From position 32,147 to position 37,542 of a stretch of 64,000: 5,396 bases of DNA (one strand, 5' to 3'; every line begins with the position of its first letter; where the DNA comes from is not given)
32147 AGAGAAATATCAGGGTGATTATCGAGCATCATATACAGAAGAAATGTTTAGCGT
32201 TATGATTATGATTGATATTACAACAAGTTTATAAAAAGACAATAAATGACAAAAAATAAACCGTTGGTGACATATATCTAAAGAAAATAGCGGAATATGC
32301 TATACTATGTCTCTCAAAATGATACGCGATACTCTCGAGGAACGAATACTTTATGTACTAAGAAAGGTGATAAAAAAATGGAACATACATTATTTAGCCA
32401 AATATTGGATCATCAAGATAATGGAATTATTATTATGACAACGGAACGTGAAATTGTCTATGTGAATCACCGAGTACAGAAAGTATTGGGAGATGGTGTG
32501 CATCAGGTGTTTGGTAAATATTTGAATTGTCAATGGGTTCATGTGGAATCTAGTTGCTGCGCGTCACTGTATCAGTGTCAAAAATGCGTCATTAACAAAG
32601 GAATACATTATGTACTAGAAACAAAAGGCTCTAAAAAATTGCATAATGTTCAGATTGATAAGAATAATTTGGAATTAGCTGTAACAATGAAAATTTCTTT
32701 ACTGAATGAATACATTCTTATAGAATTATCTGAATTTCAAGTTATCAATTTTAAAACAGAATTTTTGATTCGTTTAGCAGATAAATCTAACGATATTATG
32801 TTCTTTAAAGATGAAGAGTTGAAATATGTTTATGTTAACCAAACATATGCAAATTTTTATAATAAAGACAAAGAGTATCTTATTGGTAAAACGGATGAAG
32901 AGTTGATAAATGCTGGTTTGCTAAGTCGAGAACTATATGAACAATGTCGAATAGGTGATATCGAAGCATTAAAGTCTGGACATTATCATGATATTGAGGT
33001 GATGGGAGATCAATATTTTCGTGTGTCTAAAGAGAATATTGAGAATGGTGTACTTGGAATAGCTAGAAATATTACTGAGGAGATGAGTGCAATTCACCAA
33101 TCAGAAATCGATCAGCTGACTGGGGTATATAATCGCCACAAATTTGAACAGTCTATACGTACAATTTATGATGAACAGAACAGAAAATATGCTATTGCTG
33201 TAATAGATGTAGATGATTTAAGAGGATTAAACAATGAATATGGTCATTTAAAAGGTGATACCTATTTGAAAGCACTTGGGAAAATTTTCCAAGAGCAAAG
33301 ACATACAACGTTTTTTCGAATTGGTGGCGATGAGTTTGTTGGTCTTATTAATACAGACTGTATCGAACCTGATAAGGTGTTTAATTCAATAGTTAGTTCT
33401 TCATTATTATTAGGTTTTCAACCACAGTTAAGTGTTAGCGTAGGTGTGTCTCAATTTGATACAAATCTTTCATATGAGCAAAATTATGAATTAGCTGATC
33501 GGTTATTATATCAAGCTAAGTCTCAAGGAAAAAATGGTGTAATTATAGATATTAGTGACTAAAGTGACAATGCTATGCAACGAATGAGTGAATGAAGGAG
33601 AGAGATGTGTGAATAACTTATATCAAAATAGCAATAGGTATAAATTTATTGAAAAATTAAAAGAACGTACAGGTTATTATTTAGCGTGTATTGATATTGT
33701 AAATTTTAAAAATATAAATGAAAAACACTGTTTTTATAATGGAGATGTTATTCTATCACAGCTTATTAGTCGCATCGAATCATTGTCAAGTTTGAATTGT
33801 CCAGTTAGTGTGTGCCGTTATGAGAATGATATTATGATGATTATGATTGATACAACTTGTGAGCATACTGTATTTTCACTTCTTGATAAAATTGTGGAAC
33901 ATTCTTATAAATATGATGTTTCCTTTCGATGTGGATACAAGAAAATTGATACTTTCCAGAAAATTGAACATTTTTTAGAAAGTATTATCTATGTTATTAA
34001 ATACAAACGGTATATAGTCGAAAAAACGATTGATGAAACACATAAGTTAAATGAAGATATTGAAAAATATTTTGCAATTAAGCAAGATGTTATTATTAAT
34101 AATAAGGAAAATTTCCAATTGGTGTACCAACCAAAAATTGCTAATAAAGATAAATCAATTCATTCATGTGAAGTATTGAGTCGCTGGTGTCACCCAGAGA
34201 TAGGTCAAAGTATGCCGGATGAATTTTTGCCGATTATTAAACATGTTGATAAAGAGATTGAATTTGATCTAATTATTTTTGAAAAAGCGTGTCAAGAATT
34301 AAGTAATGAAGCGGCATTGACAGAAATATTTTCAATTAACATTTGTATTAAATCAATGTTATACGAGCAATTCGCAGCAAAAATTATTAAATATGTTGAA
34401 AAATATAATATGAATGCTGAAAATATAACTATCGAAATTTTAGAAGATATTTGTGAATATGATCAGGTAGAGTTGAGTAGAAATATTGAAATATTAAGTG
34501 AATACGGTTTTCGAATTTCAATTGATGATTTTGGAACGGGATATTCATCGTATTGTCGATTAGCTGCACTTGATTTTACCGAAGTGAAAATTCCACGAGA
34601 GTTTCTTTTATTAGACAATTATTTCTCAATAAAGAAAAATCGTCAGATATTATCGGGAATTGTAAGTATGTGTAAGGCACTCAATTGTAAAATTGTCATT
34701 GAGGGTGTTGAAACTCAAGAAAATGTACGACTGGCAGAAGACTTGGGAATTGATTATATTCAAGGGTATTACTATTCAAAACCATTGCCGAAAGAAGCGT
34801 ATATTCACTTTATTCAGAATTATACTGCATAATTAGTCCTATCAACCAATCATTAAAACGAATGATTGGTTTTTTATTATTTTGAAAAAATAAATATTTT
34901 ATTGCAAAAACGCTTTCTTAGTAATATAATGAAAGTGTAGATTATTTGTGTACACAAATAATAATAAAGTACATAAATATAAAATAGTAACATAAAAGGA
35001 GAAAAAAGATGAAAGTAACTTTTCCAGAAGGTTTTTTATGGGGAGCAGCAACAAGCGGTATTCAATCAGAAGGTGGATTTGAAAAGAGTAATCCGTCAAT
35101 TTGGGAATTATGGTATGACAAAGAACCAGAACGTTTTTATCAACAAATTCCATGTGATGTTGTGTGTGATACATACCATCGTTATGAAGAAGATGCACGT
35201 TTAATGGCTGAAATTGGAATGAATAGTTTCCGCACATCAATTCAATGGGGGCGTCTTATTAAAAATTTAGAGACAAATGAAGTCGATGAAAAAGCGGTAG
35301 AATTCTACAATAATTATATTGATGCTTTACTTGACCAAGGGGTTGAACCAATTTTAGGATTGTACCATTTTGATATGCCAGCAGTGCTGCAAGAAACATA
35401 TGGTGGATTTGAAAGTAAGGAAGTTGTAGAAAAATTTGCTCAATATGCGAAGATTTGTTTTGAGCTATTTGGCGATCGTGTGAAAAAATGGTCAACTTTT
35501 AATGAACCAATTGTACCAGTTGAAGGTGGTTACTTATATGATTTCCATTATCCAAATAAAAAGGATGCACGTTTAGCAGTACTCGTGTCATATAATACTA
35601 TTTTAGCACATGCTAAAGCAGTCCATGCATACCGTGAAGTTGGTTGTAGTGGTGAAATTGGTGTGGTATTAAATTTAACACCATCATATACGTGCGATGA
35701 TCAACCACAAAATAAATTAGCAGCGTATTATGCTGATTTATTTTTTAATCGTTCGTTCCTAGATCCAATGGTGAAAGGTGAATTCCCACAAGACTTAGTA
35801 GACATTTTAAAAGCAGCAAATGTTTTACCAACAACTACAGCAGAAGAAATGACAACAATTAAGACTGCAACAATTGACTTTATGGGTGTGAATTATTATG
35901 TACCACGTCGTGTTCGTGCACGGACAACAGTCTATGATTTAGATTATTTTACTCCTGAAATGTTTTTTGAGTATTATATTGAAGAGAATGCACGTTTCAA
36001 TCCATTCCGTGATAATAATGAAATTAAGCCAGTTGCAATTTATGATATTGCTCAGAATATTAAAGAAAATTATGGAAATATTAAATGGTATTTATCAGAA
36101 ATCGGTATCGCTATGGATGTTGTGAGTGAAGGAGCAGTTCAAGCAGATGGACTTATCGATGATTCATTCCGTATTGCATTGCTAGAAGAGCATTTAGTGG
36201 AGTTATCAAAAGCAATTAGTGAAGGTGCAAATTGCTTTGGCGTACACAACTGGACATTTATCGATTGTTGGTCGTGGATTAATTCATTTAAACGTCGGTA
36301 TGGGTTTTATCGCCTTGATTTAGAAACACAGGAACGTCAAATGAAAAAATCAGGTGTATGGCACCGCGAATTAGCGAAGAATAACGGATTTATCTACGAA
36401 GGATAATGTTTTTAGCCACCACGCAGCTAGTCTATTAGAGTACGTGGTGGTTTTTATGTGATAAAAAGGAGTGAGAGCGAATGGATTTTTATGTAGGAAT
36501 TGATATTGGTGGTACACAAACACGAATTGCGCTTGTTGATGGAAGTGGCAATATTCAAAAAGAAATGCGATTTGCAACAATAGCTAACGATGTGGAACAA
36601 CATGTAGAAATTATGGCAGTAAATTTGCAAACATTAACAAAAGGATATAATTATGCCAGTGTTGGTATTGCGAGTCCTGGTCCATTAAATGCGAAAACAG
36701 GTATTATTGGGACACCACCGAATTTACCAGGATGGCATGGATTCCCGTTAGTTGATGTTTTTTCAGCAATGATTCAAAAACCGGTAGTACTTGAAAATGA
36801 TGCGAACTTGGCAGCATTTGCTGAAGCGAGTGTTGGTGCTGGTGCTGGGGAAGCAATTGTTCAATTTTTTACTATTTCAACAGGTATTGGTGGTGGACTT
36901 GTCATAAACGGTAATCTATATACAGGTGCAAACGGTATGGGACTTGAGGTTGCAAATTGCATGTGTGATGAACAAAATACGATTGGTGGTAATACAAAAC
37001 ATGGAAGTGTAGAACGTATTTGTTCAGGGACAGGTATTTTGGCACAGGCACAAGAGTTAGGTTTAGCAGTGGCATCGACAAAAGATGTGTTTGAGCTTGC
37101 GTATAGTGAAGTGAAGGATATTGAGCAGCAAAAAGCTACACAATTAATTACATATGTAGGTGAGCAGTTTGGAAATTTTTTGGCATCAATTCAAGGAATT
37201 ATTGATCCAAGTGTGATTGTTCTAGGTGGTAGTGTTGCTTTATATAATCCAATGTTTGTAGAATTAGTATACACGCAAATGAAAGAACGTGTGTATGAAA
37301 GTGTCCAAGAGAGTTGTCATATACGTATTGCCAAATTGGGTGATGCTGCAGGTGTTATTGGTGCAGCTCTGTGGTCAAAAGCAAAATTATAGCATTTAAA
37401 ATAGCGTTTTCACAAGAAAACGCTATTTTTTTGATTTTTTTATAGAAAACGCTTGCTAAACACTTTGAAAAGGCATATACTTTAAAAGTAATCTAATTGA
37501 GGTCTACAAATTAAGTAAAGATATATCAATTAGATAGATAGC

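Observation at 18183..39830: Hybrid beta-mannan utilisation locus joining a gut-Clostridia-type ABC/GH113/esterase module to a Bacillus gmu-type PTS module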

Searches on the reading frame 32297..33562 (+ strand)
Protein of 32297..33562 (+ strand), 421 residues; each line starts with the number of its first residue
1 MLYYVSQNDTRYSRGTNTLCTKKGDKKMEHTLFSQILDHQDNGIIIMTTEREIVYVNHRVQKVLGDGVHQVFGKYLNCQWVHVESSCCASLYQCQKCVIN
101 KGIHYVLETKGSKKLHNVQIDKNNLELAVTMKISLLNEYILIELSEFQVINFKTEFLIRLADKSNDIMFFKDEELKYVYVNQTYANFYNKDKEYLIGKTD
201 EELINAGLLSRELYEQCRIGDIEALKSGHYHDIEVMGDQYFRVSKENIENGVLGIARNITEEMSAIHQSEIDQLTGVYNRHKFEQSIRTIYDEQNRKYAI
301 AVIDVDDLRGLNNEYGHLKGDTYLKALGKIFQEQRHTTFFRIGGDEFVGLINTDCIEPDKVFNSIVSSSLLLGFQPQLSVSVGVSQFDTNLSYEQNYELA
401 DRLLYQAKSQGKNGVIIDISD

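Call 4: search_protein_families(library=pfam, proteins=[window:32297-33562:+])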
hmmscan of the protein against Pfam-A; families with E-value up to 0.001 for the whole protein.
window:32297-33562:+ (421 aa): 5 families
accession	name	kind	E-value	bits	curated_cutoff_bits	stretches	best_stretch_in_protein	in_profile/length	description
PF00990.26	GGDEF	-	1.3e-21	77.4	23.8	1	270-413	2-160/161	Diguanylate cyclase, GGDEF domain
PF08448.16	PAS_4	-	4.8e-10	40.1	23.1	1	162-261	2-107/110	PAS fold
PF00989.32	PAS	-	4.8e-09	36.6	22.6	1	32-96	2-63/113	PAS fold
PF13188.13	PAS_8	-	7.6e-07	29.3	21.8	0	32-65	2-35/65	PAS domain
PF13426.13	PAS_9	-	1.4e-05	25.8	27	0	42-124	2-72/103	PAS domain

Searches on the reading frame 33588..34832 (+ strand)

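Call 4: search_protein_families(library=pfam, proteins=[window:33588-34832:+])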
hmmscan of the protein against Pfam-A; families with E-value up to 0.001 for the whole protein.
window:33588-34832:+ (414 aa): 2 families
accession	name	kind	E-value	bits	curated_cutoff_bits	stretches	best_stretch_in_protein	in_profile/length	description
PF00563.25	EAL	-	9.2e-55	186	31.3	1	173-399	10-236/236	EAL domain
PF00990.26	GGDEF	-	0.00012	22.3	23.8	1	27-93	30-94/161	Diguanylate cyclase, GGDEF domain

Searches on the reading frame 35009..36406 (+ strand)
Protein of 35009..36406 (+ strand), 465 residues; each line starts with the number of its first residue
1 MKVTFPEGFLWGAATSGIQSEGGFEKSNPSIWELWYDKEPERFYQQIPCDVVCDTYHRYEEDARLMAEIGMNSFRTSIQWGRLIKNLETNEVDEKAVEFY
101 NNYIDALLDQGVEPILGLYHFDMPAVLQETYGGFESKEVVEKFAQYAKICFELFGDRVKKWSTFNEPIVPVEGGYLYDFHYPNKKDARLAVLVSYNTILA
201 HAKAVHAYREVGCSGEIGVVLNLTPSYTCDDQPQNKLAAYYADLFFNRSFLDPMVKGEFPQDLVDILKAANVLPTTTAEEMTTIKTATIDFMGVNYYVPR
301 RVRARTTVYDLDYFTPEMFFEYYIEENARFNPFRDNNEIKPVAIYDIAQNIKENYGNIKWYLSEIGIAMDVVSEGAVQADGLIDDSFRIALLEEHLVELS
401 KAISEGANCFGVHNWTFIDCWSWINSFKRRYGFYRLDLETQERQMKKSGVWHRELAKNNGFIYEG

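Call 4: search_protein_families(library=pfam, proteins=[window:35009-36406:+])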
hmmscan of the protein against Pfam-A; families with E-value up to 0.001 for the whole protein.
window:35009-36406:+ (465 aa): 2 families
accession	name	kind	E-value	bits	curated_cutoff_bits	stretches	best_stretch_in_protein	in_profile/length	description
PF00232.24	Glyco_hydro_1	-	4.5e-115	385.1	22.6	1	2-461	2-453/453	Glycosyl hydrolase family 1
PF00150.24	Cellulase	-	1.5e-05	25.1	23.5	1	58-153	22-126/272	Cellulase (glycosyl hydrolase family 5)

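Call 6: search_protein_families(library=ncbifam, proteins=[window:35009-36406:+], max_evalue=0.01)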
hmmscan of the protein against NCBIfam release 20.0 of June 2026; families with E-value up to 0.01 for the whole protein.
window:35009-36406:+ (465 aa): 8 families
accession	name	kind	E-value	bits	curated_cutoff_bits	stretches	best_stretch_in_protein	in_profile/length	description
TIGR03356.1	BGL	equivalog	7.8e-105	351.2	478.5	1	5-451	1-426/427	GH1 family beta-glucosidase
NF010036.0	PRK13511.1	subfamily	3.6e-87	292.9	610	2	3-304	3-306/469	6-phospho-beta-galactosidase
TIGR01233.1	lacG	equivalog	7.2e-73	246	561.2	2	4-304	3-305/472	6-phospho-beta-galactosidase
NF007154.0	PRK09589.1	subfamily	1.4e-55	188.9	624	1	48-460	58-473/476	6-phospho-beta-glucosidase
NF007356.0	PRK09852.1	subfamily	6.8e-50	170.1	623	1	48-460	62-470/474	6-phospho-beta-glucosidase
NF007158.0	PRK09593.1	subfamily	1.3e-46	159.3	639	1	2-460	3-474/478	6-phospho-beta-glucosidase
NF011589.0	PRK15014.1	subfamily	4.2e-45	154.9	686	1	2-460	3-474/477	6-phospho-beta-glucosidase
NF041004.1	Beta_gal_BgaS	equivalog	6.6e-35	120.6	475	2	90-460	121-467/479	beta-galactosidase BgaS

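Call 18: search_solved_structures(query=window:35009-36406:+, max_evalue=1e-60)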
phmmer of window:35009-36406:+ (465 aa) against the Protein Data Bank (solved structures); distinct sequences matched with E-value up to 1e-60: 108 (the best 60 are shown).
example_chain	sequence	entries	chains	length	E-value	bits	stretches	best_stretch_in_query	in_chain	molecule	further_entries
4b3k_A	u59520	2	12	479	3.8e-129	434.9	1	4-462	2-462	BETA-GLUCOSIDASE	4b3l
5foo_A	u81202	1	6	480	4e-129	434.8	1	3-462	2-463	6-PHOSPHO-BETA-D GLYCOSIDASE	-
5nav_A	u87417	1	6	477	2.6e-125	422.2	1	3-461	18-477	Beta-galactosidase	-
5naq_A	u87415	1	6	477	4.1e-125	421.6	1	3-461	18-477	Beta-galactosidase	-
6z1h_A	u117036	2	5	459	1.9e-105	356.7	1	3-462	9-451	ANCESTRAL RECONSTRUCTED GLYCOSIDASE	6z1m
8in1_A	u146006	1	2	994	4.4e-105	355.5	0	4-461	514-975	Beta-Glucosidase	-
3ahx_A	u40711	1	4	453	2.1e-88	300.5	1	2-459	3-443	Beta-glucosidase A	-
9rvf_A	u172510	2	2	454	1e-82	281.8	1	3-461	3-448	Beta-glucosidase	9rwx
33fe_A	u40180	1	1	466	1.1e-82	281.7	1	3-461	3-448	Beta-glucosidase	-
5yhs_A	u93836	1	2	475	4.7e-82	279.6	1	4-460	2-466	Pyruvylated beta-D-galactosidase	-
5yif_A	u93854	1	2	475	2.9e-81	277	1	4-460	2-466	Pyruvylated beta-D-galactosidase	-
4ptv_A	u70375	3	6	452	3.8e-80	273.3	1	2-457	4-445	Glycoside hydrolase family 1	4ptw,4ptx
3ta9_A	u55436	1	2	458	4.1e-80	273.2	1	2-457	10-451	Glycoside hydrolase family 1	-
5ogz_A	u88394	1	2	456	5.6e-80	272.8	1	2-462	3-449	Beta-glucosidase A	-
9iqb_A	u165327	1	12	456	5.6e-80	272.8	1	2-462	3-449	Beta-glucosidase A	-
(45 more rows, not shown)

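Call 37: search_solved_structures(query=window:35009-36406:+, max_evalue=1e-120, show_alignments=3)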
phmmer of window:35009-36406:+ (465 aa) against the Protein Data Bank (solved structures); distinct sequences matched with E-value up to 1e-120: 4.
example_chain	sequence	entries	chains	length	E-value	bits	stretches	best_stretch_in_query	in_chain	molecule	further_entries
4b3k_A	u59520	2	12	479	3.8e-129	434.9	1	4-462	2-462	BETA-GLUCOSIDASE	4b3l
5foo_A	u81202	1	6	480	4e-129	434.8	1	3-462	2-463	6-PHOSPHO-BETA-D GLYCOSIDASE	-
5nav_A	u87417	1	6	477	2.6e-125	422.2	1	3-461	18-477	Beta-galactosidase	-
5naq_A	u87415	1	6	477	4.1e-125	421.6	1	3-461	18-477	Beta-galactosidase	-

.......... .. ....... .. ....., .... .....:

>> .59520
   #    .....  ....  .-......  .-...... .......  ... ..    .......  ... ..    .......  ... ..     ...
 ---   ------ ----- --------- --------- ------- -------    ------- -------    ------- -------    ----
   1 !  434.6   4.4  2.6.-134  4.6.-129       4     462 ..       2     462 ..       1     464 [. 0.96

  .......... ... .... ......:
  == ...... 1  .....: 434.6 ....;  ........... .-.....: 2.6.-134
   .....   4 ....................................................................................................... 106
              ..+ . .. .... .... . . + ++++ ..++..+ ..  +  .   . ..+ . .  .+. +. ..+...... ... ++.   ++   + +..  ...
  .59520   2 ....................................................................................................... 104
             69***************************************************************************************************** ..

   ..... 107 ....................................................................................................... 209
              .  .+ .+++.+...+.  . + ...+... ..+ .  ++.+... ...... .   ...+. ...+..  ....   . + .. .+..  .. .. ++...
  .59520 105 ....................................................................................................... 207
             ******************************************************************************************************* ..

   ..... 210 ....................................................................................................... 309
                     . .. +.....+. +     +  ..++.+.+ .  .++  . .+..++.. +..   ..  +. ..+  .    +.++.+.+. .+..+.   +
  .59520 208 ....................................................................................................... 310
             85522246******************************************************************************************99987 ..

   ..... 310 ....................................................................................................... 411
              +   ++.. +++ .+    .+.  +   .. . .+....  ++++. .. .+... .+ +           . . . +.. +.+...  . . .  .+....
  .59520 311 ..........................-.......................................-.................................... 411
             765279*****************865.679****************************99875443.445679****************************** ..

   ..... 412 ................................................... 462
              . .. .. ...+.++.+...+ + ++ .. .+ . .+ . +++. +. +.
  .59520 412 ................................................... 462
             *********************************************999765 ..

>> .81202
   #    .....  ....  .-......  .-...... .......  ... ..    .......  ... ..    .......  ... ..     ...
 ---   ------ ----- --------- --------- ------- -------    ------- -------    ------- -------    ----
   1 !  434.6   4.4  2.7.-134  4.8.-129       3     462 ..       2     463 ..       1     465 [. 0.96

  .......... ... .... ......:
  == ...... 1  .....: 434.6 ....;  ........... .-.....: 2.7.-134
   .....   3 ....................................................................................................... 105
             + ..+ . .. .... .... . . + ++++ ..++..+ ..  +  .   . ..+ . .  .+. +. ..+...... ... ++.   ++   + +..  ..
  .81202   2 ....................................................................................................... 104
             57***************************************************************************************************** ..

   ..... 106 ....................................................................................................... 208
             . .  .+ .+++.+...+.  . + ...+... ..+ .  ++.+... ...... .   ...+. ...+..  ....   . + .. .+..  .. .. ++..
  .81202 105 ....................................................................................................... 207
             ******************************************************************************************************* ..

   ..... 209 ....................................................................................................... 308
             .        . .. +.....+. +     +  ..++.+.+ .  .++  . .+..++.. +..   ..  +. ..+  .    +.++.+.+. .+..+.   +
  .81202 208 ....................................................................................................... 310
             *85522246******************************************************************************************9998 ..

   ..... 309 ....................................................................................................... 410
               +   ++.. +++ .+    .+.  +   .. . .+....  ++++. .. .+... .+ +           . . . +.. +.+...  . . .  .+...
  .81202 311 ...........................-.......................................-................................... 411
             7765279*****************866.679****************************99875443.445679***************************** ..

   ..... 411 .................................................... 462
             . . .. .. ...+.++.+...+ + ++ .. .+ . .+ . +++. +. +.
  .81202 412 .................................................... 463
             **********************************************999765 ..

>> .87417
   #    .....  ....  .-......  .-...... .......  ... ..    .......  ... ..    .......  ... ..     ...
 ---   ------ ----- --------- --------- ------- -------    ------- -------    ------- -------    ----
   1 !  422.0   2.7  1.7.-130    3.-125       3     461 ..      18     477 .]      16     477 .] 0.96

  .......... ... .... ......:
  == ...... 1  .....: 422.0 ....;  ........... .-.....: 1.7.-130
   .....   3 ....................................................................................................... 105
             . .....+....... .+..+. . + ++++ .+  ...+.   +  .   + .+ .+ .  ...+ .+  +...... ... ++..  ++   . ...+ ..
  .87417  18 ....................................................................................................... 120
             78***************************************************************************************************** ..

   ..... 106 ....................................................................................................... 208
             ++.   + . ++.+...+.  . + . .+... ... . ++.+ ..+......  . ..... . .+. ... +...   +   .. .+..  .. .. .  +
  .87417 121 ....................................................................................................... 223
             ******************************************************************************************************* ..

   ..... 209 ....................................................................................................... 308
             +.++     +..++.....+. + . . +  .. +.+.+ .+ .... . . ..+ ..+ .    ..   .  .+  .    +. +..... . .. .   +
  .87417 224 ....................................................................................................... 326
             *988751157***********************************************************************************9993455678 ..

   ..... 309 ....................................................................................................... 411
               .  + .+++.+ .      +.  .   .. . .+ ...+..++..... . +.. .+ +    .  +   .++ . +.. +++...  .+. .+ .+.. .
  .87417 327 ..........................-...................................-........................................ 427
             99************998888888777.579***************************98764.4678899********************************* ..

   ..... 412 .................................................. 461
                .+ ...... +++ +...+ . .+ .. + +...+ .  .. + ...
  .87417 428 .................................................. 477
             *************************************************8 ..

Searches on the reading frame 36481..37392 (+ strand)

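Call 4: search_protein_families(library=pfam, proteins=[window:36481-37392:+])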
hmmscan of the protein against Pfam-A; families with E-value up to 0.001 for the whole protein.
window:36481-37392:+ (303 aa): 3 families
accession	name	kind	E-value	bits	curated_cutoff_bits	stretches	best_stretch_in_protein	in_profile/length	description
PF00480.26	ROK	-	1.4e-57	195.9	22.9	1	4-301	1-293/294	ROK family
PF02685.22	Glucokinase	-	4.8e-06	26.3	22.1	0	8-72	4-68/314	Glucokinase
PF01869.26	BcrAD_BadFG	-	0.00017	21.6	31.5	0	5-30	1-26/271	BadF/BadG/BcrA/BcrD ATPase family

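Call 6: search_protein_families(library=ncbifam, proteins=[window:36481-37392:+], max_evalue=0.01)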
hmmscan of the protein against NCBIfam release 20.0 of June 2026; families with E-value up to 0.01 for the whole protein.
window:36481-37392:+ (303 aa): 14 families
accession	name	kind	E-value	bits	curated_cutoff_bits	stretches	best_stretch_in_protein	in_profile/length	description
TIGR00744.1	ROK_glcA_fam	subfamily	1.4e-45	156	260.35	1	5-300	1-309/318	ROK family glucokinase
NF003461.0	PRK05082.1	subfamily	1.1e-43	149.7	283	1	6-301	5-288/291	N-acetylmannosamine kinase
NF047821.1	NactlManKinNanK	equivalog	5.9e-42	144.2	450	1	6-300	5-287/288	N-acetylmannosamine kinase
NF045551.1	GK_Pyrobac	equivalog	5e-35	121.2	500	1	4-297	2-278/294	ATP-dependent glucokinase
NF007108.0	PRK09557.1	equivalog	1.3e-31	110.1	443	1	5-300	4-302/303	fructokinase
NF009835.0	PRK13310.1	equivalog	9.8e-28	97.3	380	1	4-297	2-298/303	N-acetylglucosamine kinase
NF007251.0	PRK09698.1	equivalog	8e-25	87.7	253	1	3-301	7-298/304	allose kinase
NF042998.1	bglucokin_BglK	equivalog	5.4e-21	75.1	550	1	7-296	6-282/291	beta-glucoside kinase BglK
NF045942.1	PolPhglucPhase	equivalog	1e-17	64.7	250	2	5-161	3-160/242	polyphosphate--glucose phosphotransferase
NF047937.1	TransRegNagC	equivalog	4.7e-16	59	650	1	5-301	82-386/399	DNA-binding transcriptional regulator NagC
NF049930.1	TransRegMlc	equivalog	5.4e-16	58.9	530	1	53-300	141-391/405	sugar metabolism global transcriptional regulator Mlc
NF009836.0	PRK13311.1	equivalog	1.2e-15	57.5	551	1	4-159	2-157/256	N-acetyl-D-glucosamine kinase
NF045550.1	FrctkaseScrK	equivalog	4.4e-10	39.5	400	1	3-205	4-209/293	fructokinase ScrK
NF001416.0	PRK00292.1-3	equivalog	0.0017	17.6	383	0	8-66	17-77/339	glucokinase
